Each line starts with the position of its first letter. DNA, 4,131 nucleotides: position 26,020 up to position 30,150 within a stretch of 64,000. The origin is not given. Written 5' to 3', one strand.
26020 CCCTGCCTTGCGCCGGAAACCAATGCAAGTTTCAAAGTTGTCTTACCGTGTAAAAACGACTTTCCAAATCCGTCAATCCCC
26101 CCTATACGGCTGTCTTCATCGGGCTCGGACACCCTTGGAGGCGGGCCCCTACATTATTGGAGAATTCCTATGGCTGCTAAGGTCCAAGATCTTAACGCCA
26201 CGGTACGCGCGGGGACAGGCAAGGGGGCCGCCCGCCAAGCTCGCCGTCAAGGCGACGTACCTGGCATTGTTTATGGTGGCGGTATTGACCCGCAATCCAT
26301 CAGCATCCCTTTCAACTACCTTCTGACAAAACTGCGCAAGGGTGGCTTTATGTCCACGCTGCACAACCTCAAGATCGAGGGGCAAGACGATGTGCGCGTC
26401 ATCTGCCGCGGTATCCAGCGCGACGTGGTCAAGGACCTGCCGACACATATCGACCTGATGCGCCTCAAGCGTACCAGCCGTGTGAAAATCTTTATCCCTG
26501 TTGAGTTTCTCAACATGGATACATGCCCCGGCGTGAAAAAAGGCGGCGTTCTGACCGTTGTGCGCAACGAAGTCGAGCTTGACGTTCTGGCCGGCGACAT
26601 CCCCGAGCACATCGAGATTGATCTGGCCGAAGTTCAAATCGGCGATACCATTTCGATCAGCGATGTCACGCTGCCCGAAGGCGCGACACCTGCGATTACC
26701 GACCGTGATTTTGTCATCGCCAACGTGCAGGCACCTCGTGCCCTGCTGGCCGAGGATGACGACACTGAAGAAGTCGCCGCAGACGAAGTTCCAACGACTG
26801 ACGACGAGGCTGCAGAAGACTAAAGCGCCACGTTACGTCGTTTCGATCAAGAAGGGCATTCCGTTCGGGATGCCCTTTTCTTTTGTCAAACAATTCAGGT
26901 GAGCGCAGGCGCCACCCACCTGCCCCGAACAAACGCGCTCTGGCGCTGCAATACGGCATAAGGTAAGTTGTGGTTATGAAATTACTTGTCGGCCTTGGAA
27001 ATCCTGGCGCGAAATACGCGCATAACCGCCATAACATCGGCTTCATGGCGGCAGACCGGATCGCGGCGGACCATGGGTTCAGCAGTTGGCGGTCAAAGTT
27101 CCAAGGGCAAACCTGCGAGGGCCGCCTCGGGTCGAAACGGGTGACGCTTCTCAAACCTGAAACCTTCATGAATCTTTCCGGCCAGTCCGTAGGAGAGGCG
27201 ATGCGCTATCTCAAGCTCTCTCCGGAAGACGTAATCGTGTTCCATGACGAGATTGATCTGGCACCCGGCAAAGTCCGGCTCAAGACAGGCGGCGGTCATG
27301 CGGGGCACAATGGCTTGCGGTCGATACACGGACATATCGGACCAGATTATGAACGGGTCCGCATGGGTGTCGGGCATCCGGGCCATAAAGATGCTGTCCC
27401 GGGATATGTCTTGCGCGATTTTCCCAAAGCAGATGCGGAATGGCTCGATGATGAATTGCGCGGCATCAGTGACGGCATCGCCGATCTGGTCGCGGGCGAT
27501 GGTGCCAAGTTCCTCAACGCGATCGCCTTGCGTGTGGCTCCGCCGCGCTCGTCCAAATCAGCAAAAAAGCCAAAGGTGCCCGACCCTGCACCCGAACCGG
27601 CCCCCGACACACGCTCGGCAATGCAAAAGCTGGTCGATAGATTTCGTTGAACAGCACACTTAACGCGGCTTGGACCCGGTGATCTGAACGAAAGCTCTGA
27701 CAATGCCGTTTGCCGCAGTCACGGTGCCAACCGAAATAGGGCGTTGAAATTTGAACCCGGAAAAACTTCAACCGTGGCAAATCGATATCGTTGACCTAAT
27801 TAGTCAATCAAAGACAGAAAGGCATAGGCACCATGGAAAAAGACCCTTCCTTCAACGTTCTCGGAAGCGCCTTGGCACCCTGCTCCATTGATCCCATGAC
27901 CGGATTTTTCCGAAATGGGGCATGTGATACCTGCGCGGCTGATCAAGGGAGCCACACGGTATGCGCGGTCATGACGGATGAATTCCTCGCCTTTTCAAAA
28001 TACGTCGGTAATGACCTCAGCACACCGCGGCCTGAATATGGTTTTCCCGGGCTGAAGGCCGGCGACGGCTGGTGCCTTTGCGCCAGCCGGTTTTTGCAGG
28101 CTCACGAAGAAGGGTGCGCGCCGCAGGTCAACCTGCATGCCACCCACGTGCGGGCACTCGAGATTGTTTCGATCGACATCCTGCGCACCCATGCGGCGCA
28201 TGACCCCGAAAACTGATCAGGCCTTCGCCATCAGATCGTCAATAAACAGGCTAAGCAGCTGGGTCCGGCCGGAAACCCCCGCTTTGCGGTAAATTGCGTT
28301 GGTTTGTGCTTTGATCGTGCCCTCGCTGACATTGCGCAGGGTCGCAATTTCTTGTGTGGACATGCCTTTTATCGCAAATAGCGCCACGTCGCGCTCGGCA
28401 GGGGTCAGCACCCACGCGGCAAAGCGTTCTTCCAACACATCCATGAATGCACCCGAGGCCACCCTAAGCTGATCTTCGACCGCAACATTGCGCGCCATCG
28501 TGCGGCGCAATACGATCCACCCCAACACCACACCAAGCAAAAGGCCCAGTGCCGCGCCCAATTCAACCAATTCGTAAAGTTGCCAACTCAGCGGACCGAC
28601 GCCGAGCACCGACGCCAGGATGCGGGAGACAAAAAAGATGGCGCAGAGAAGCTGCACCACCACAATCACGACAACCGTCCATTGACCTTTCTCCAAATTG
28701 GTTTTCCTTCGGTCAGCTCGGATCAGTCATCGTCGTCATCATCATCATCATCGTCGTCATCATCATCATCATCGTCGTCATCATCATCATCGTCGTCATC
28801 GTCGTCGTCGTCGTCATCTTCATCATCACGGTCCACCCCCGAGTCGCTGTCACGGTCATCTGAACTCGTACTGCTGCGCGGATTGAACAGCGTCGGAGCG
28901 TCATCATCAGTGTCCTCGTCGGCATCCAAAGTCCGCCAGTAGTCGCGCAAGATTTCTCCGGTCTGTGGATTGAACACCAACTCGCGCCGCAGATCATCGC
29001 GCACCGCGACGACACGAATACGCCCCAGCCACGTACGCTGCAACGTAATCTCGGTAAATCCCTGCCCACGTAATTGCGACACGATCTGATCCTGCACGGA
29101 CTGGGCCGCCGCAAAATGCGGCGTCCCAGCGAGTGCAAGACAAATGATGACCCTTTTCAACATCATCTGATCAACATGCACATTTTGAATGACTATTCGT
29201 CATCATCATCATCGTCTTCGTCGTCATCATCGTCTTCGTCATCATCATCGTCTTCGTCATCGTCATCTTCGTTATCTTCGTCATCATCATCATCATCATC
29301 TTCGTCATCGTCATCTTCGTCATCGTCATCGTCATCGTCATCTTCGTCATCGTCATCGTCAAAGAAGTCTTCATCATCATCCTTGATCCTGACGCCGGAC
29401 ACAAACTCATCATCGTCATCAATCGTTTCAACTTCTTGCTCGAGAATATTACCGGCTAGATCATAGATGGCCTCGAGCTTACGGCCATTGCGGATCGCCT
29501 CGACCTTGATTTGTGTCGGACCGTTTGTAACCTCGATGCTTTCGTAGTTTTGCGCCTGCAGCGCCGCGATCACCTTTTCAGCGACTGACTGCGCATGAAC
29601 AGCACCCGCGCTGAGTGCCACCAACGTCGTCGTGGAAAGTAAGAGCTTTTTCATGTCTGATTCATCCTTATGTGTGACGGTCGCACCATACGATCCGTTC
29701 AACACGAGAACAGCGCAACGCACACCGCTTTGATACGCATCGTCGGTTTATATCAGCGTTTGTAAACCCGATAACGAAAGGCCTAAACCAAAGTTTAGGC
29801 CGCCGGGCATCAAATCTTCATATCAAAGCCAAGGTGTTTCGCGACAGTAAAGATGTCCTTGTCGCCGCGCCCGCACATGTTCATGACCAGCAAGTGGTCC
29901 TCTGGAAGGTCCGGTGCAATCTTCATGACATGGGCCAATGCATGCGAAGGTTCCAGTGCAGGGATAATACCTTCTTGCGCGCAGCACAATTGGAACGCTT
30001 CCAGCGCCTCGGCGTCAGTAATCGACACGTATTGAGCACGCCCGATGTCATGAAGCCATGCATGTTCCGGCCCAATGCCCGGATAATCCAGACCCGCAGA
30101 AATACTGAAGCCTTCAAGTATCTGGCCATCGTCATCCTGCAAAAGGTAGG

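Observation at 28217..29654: Two secreted PepSY-like proteins with extreme poly-Asp/Glu tails, co-oriented with a membrane-tethered LuxR-type HTH protein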

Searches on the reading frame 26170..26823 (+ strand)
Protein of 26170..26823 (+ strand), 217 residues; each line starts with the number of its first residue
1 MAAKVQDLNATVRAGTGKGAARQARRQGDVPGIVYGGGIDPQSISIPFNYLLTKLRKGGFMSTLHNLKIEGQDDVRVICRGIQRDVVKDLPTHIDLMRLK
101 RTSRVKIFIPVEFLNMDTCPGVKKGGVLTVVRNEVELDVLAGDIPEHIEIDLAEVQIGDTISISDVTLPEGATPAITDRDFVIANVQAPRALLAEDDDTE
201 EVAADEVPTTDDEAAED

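Call 82: search_protein_families(library=pfam, proteins=[window:26170-26823:+], max_evalue=0.00001)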
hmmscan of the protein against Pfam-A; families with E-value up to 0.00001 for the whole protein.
window:26170-26823:+ (217 aa): 2 families
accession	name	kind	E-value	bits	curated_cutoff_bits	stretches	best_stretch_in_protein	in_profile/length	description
PF14693.11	Ribosomal_TL5_C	-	2.8e-27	95.4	27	1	105-190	2-84/84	Ribosomal protein TL5, C-terminal domain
PF01386.24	Ribosomal_L25p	-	3.7e-21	75.8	23.6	1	8-96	1-82/82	Ribosomal L25p family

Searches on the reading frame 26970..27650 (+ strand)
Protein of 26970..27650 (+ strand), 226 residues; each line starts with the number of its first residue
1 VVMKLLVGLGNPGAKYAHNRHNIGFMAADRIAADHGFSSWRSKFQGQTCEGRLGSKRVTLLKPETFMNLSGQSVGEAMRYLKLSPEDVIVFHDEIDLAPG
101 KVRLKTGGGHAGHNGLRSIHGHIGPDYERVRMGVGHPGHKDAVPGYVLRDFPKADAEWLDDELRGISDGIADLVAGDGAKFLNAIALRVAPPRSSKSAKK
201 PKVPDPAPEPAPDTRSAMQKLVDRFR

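Call 82: search_protein_families(library=pfam, proteins=[window:26970-27650:+], max_evalue=0.00001)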
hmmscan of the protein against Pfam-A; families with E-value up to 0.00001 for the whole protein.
window:26970-27650:+ (226 aa): 1 family
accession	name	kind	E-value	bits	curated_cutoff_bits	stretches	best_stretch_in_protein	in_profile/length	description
PF01195.25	Pept_tRNA_hydro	-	4.6e-63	212.8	27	1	5-183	1-180/183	Peptidyl-tRNA hydrolase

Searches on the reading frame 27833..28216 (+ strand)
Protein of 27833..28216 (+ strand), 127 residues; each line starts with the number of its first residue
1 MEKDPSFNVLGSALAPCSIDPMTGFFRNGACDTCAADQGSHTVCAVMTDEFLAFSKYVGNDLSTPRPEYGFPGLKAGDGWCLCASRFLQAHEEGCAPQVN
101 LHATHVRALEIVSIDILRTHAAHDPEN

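Call 82: search_protein_families(library=pfam, proteins=[window:27833-28216:+], max_evalue=0.00001)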
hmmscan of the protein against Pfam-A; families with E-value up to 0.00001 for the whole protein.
window:27833-28216:+ (127 aa): 1 family
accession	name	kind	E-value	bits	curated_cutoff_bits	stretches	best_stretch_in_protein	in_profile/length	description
PF09996.14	DUF2237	-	8.5e-53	177.6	25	1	8-121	2-115/115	Uncharacterized protein conserved in bacteria (DUF2237)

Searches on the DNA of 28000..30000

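Call 50: search_rna_families(source=window, start=28000, end=30000, threshold=evalue, max_evalue=1)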
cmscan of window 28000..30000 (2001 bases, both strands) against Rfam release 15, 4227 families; matches with E-value up to 1: 7.
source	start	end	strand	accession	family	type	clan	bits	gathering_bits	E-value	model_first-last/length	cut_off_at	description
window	29094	29176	-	RF01485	rli61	Cis-reg;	-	24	50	0.19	1-106/106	no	Listeria sRNA rli61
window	28721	28773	-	RF01134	sR30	Gene; snRNA; snoRNA; CD-box;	-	22.2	38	0.0082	1-57/57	no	Small nucleolar RNA sR30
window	28720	28773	-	RF00095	snoPyro_CD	Gene; snRNA; snoRNA; CD-box;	CL00132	22.1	45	0.11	1-58/58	no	Pyrococcus C/D box small nucleolar RNA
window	28722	28769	-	RF01304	sR5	Gene; snRNA; snoRNA; CD-box;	-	18.9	40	0.17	1-53/53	no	Small nucleolar RNA sR5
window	28725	28788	-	RF01139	sR2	Gene; snRNA; snoRNA; CD-box;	-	18.5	42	0.33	1-57/57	no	Small nucleolar RNA sR2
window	29282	29330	-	RF01306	sR52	Gene; snRNA; snoRNA; CD-box;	-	18.1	50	0.8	1-60/60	no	Small nucleolar RNA sR52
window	28721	28776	-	RF01152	sR1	Gene; snRNA; snoRNA; CD-box;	-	15.1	45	0.68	1-57/57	no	Small nucleolar RNA sR1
